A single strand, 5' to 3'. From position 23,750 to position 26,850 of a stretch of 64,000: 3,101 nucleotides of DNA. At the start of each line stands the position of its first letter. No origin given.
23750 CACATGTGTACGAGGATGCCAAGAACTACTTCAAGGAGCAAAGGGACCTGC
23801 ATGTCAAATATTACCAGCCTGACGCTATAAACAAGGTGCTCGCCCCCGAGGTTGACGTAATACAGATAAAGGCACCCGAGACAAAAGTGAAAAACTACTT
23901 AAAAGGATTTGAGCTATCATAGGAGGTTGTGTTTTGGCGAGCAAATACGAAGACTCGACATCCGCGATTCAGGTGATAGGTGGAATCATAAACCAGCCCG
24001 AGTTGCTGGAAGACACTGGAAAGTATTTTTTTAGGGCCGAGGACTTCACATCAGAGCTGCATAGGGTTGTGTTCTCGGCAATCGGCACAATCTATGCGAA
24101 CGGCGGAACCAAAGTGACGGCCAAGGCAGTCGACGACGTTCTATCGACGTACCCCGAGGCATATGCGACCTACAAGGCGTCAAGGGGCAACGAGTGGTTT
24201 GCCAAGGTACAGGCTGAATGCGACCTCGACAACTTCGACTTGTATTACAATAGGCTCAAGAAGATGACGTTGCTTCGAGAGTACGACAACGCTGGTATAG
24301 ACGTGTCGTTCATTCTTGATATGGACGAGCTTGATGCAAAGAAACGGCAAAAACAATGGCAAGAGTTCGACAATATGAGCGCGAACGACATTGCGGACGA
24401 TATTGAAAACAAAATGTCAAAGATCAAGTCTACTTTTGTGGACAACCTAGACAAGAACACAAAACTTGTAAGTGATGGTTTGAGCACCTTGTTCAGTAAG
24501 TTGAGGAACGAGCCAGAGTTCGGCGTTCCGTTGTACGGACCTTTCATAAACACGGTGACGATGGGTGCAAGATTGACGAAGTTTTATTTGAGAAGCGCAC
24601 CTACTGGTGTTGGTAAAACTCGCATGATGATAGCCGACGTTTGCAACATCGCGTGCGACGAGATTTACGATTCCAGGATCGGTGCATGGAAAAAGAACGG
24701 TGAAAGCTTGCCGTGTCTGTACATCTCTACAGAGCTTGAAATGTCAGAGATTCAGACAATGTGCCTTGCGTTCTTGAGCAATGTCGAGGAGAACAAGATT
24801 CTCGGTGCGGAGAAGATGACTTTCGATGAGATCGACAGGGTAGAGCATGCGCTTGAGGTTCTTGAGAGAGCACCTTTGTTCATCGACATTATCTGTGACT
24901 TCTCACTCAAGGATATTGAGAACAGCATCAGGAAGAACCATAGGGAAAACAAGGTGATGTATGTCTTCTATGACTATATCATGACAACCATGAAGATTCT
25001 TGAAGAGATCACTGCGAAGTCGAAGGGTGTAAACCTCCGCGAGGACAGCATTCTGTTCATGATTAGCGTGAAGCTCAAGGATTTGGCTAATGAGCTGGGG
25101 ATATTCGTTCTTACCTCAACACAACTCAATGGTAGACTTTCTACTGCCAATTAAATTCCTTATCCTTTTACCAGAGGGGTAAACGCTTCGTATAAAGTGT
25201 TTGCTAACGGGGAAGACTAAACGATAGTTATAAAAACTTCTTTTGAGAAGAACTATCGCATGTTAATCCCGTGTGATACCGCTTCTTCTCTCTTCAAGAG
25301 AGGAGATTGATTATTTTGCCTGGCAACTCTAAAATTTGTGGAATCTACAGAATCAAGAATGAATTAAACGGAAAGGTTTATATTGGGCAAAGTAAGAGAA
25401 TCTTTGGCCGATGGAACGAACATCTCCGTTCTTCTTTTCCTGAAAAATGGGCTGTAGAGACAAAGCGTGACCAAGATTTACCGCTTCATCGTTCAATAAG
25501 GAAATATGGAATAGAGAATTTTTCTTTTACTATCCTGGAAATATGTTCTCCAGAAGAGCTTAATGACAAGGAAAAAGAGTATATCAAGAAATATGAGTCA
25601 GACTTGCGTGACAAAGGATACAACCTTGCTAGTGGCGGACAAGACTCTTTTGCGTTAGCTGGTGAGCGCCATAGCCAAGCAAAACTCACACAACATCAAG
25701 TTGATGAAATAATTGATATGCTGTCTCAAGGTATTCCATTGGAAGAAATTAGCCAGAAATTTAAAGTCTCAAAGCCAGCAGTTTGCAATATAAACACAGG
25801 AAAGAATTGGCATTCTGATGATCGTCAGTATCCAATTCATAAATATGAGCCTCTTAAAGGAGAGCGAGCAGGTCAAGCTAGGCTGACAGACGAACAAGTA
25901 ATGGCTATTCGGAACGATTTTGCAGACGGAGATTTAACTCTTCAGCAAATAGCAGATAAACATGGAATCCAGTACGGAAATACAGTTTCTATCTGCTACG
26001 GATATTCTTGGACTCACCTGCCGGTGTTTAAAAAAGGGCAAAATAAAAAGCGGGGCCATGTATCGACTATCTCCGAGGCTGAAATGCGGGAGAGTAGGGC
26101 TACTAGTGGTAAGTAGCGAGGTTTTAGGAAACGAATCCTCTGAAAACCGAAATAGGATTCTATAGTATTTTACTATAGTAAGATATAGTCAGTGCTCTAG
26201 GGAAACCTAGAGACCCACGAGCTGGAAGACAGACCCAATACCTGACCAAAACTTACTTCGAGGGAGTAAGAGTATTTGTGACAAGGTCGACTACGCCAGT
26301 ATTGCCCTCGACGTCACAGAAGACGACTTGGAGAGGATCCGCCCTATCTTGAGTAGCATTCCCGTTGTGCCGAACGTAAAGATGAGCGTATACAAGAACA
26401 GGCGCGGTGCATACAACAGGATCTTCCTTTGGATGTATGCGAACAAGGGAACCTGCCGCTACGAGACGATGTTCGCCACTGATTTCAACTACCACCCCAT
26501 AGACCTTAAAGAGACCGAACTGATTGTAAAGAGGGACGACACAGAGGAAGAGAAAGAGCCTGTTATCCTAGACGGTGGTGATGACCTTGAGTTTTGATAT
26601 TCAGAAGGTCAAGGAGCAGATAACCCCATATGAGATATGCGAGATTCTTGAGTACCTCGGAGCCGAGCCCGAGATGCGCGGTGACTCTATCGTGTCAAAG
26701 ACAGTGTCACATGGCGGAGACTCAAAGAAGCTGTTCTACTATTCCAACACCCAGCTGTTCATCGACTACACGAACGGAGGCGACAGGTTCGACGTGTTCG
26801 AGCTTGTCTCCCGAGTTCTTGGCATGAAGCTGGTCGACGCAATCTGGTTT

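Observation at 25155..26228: Group I intron with a GIY-YIG homing endonuclease interrupts the DnaB-like helicase at the conserved QLN/H4 region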

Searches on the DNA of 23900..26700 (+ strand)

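Call 5: search_rna_families(source=window, start=25050, end=26350, threshold=evalue, max_evalue=10, show_alignments=4)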
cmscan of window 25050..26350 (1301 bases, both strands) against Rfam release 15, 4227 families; matches with E-value up to 10: 2.
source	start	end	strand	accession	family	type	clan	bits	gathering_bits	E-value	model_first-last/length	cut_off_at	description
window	26113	26212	+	RF00028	Intron_gpI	Intron;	-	25.3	50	0.00052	1-253/253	no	Group I catalytic intron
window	25145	25216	+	RF01787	drz-agam-1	Gene; ribozyme;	-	19.2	37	0.62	1-82/82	no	drz-agam-1 ribozyme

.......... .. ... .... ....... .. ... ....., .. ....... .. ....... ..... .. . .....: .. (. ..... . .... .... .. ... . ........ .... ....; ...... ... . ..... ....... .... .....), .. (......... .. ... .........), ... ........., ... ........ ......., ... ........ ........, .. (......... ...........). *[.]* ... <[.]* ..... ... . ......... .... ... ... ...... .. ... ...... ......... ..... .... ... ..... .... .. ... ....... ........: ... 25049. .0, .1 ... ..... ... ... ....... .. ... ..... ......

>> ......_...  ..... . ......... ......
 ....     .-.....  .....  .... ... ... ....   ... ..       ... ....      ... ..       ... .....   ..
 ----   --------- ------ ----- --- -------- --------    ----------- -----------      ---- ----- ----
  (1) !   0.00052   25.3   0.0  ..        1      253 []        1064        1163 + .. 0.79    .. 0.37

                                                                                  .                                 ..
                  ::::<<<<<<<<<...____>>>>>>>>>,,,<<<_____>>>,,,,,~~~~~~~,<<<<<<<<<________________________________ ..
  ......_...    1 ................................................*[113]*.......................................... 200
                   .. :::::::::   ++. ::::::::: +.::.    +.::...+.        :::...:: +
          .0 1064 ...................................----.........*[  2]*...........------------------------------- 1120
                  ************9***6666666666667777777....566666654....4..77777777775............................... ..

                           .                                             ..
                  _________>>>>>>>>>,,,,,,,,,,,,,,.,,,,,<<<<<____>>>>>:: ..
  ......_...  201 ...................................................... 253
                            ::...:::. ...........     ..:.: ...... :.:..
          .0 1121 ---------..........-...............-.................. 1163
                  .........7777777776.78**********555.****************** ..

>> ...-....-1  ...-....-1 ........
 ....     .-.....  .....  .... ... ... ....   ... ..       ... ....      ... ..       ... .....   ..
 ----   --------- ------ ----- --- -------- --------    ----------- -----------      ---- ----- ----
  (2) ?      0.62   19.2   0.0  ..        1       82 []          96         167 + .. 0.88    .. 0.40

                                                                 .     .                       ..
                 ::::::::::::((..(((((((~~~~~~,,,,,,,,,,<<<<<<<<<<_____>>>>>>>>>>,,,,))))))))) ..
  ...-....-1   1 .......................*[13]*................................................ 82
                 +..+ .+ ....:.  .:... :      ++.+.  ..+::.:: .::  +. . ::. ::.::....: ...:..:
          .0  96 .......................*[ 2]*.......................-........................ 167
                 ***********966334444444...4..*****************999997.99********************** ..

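Call 6: search_dna_similar(query=window:23900-26700:+, collection=phages, mode=near, max_rows=30)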
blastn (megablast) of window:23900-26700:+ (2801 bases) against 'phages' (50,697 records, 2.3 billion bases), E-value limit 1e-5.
No match.

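Call 21: search_rna_families(sources=[L005, L006, L007], threshold=gathering, show_alignments=3)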
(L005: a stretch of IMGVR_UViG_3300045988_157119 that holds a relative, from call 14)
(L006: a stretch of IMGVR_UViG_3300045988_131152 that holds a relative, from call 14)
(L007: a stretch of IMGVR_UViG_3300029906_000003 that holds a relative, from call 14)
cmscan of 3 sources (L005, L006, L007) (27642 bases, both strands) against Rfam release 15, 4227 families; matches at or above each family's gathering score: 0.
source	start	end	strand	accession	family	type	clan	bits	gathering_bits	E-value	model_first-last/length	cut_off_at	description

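Call 22: search_rna_families(source=L005, start=6280, end=6660, threshold=evalue, max_evalue=10, show_alignments=2)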
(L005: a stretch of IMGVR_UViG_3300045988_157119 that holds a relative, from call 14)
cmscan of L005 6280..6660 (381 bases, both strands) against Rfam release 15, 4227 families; matches with E-value up to 10: 2.
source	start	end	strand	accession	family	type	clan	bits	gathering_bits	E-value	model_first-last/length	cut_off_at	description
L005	6322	6624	+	RF00028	Intron_gpI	Intron;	-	29.5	50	8.4e-06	1-253/253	no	Group I catalytic intron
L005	6453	6563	+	RF01420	snoR113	Gene; snRNA; snoRNA; CD-box;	-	13.5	47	4.5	1-103/103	no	Small nucleolar RNA snoR113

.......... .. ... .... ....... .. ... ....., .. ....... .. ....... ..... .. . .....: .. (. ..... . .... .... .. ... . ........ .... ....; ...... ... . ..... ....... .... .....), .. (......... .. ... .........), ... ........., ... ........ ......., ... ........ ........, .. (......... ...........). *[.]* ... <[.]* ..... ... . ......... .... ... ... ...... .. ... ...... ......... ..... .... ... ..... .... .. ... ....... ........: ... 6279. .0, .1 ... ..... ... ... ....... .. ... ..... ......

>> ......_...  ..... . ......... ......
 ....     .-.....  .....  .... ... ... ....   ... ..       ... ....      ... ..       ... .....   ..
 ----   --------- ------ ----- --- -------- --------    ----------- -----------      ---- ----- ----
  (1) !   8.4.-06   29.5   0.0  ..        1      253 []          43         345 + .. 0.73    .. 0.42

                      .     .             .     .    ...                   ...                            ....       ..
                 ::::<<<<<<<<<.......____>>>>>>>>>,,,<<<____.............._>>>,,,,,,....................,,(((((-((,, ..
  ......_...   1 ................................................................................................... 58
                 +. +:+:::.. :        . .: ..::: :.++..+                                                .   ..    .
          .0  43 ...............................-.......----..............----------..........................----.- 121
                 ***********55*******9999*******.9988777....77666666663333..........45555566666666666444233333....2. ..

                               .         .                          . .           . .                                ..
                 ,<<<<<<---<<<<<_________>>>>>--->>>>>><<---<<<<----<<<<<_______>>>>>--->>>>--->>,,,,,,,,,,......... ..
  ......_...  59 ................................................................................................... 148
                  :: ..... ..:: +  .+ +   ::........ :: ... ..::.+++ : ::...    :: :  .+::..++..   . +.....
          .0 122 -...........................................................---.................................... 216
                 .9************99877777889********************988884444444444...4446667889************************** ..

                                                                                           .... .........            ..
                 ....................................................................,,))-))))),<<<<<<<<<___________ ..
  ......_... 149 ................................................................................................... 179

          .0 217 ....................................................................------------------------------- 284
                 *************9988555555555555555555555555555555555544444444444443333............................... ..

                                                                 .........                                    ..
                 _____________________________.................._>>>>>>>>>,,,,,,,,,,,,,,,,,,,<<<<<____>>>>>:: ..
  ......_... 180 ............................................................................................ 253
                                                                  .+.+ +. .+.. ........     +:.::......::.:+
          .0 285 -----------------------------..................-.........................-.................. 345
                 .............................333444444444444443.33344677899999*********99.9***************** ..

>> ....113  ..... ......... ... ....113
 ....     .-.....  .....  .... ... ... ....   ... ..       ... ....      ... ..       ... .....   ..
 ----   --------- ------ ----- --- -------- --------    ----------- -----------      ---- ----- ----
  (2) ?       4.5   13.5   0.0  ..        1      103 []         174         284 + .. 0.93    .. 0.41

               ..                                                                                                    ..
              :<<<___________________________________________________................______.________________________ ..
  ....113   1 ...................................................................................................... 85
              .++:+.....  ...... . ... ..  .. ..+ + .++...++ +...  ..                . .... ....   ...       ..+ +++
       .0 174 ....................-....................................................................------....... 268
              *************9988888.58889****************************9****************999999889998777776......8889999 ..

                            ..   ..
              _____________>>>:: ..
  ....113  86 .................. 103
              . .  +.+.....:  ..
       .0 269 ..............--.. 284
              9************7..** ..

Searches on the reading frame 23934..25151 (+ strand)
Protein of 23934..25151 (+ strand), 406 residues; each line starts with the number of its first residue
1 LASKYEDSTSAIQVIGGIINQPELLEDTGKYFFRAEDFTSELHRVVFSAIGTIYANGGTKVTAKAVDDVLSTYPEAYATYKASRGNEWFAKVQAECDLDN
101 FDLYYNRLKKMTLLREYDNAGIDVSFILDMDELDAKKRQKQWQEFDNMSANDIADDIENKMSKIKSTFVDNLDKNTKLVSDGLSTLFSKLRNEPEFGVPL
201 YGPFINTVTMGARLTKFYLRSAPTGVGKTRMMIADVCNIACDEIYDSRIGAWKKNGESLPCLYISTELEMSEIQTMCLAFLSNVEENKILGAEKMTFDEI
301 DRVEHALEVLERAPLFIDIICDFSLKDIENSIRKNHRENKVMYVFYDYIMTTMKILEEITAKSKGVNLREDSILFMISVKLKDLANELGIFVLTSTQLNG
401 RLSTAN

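Call 4: search_protein_families(library=pfam, proteins=[window:23934-25151:+], max_evalue=0.01)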
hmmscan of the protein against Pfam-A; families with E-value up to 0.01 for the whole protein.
window:23934-25151:+ (406 aa): 2 families
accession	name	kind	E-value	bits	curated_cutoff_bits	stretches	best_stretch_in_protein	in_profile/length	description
PF03796.21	DnaB_C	-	4.7e-16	59.4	27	1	205-400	9-180/255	DnaB-like helicase C terminal domain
PF00772.26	DnaB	-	2.6e-05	24.6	23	1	13-71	11-67/103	DnaB-like helicase N terminal domain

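Call 14: find_related_loci(query=window:23934-25151:+, collection=viral_contigs, flank=4000)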
Query window:23934-25151:+ (406 aa) in viral_contigs; peptide patterns used: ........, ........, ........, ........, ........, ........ (x = any residue, [..] = any of these).
21 stretches matched a pattern; 4 encode a relative of the query (tblastn E <= 1e-3); 4 distinct loci.
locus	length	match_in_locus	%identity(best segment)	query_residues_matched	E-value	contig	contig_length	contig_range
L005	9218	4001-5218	99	1-406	0e+0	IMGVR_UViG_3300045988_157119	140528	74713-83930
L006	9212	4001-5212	97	1-404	0e+0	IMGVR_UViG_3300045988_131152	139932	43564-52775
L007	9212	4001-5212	44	1-405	1e-105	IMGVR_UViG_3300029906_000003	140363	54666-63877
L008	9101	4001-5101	35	28-400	1e-67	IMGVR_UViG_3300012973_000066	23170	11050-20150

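Call 52: search_protein_families(library=pfam, proteins=[L006:5434-6135:+], max_evalue=0.01)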
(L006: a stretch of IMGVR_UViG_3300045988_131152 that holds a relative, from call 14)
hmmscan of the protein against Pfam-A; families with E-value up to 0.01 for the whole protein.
L006:5434-6135:+ (234 aa): 2 families
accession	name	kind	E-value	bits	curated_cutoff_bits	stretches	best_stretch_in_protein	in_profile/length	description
PF01541.30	GIY-YIG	-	3.1e-09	37.4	22.6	1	9-92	2-74/78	GIY-YIG catalytic domain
PF19835.5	SegE_GIY-YIG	-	0.0014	19.3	25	1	11-78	20-91/123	Putative endonuclease segE, GIY-YIG domain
